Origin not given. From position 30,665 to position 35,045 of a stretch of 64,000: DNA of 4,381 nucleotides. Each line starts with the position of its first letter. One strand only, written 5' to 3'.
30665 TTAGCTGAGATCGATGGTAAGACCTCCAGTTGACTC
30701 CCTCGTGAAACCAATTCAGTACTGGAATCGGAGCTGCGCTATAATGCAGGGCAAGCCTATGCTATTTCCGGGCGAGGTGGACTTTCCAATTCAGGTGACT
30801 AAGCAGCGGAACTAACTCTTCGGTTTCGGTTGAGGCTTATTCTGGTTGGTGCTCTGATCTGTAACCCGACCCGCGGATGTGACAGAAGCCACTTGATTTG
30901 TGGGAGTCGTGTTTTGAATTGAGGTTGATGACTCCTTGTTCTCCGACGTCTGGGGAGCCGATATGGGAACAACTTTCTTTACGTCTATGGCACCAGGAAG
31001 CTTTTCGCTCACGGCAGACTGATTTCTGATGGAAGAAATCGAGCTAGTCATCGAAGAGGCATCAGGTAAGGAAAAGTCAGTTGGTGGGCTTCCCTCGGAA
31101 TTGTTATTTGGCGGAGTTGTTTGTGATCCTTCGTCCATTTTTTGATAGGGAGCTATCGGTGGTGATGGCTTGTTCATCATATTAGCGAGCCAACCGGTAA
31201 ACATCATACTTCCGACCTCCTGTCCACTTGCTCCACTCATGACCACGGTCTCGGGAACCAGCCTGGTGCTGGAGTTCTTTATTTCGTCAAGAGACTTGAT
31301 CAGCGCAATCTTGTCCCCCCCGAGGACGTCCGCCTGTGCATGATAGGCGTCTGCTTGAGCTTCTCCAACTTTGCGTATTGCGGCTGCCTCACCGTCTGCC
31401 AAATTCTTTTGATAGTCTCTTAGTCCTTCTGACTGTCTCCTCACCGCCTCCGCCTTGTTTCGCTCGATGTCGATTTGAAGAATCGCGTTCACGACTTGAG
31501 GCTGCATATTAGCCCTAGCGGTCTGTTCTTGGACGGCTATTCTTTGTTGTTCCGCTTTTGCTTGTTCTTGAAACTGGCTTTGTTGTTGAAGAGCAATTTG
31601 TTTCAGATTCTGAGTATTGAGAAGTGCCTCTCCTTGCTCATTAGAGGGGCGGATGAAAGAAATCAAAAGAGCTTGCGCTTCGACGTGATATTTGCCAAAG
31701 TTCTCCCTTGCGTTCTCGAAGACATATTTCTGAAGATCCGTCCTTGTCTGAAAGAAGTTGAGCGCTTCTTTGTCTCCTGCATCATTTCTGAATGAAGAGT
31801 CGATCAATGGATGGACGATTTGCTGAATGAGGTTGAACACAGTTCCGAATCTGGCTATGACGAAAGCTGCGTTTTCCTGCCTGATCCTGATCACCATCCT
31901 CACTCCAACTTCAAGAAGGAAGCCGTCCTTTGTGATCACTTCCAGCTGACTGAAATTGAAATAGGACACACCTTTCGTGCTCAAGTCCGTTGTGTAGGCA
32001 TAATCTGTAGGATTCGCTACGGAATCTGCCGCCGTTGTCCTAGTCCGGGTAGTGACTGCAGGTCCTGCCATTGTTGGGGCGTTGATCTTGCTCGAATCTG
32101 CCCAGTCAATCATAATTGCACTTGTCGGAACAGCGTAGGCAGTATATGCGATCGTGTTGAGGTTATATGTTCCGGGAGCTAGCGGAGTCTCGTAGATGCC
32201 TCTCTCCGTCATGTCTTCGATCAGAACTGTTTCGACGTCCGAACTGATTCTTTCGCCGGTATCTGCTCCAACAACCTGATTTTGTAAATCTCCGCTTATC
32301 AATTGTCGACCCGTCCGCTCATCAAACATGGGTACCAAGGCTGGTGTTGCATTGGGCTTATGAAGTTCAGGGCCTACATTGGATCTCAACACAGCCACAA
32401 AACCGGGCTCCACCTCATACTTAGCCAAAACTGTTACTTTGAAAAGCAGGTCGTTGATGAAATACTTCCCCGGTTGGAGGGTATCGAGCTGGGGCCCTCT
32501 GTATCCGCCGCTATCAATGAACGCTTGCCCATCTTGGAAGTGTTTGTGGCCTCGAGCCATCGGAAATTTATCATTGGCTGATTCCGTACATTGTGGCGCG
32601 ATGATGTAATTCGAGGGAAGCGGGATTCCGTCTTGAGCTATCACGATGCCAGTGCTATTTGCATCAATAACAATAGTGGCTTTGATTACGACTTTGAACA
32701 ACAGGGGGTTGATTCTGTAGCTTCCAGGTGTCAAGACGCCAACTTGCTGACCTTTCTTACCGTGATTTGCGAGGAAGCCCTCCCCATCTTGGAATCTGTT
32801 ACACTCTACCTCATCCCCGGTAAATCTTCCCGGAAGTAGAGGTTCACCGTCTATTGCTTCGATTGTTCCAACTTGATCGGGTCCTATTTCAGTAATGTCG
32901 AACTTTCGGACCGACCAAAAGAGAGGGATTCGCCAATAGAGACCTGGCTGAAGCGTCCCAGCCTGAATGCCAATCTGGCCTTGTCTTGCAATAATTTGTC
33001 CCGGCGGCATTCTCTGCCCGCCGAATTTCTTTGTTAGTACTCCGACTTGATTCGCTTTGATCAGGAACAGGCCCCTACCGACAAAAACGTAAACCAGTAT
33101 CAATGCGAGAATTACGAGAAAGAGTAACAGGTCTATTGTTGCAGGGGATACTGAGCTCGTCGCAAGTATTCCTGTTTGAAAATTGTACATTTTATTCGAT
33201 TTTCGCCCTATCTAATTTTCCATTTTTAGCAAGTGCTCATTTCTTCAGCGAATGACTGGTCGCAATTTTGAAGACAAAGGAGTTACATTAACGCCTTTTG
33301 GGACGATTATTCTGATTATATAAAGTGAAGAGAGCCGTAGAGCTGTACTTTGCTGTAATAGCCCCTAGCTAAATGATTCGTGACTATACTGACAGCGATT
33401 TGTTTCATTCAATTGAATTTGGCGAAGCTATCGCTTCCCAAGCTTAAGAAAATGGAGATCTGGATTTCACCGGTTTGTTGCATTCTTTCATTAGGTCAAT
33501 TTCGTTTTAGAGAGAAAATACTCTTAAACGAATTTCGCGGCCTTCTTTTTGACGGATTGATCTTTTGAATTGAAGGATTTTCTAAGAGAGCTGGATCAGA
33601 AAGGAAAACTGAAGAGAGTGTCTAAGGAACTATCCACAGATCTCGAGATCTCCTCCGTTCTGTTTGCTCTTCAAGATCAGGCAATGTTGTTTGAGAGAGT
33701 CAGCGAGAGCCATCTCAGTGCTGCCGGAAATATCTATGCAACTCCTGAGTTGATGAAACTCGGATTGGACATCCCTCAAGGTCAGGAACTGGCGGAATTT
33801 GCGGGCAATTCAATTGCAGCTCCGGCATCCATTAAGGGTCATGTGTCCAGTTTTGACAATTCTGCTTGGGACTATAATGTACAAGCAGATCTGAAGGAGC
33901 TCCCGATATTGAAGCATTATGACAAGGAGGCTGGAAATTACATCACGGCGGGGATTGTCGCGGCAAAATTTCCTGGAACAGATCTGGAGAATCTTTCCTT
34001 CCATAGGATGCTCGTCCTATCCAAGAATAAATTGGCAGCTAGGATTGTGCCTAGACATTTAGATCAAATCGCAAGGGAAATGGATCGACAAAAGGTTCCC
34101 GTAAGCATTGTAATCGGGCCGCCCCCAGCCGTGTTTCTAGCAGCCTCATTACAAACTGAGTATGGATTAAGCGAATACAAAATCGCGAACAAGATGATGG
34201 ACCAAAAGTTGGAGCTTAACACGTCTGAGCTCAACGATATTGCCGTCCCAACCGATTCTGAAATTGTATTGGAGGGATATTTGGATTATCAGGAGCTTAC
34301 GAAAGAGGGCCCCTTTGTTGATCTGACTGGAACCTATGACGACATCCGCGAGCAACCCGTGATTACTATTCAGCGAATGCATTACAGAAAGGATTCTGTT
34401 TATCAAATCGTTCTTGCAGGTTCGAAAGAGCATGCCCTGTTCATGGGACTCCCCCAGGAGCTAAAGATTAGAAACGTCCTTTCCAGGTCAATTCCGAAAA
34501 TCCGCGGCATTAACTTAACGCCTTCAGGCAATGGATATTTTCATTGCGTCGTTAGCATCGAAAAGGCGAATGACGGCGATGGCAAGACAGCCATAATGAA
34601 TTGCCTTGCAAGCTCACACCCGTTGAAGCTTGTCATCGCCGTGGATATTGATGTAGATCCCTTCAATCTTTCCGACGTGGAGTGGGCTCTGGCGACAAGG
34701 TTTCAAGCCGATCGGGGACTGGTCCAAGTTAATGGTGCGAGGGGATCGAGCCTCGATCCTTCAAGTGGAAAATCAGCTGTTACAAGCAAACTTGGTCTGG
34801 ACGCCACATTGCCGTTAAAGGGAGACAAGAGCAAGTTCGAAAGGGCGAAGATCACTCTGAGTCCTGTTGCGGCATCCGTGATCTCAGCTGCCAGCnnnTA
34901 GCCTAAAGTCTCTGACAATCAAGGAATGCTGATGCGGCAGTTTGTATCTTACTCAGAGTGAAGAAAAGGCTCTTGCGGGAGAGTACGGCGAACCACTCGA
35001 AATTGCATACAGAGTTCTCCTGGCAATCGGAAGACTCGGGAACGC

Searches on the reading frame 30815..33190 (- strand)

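Call 47: search_protein_families(library=pfam, proteins=[window:30815-33190:-], max_evalue=0.01)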
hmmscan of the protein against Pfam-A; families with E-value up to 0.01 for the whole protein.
window:30815-33190:- (792 aa): 1 family
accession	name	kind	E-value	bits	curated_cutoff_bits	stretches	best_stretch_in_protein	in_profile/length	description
PF01145.31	Band_7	-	8.1e-18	65.5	23.6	1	404-544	39-170/176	SPFH domain / Band 7 family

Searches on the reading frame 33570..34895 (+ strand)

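Call 47: search_protein_families(library=pfam, proteins=[window:33570-34895:+], max_evalue=0.01)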
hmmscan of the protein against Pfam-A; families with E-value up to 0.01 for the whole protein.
window:33570-34895:+ (442 aa): 3 families
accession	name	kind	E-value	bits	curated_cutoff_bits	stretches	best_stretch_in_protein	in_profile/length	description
PF01977.22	UbiD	-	1.4e-56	191.4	23.3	1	104-285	19-205/206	3-octaprenyl-4-hydroxybenzoate carboxy-lyase Rift-related domain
PF20696.2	UbiD_C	-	1.5e-32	112.7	24.2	1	290-412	2-127/127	3-octaprenyl-4-hydroxybenzoate carboxy-lyase C-terminal domain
PF20695.2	UbiD_N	-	5.3e-12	46.1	24.3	1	6-76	2-73/78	3-octaprenyl-4-hydroxybenzoate carboxy-lyase N-terminal domain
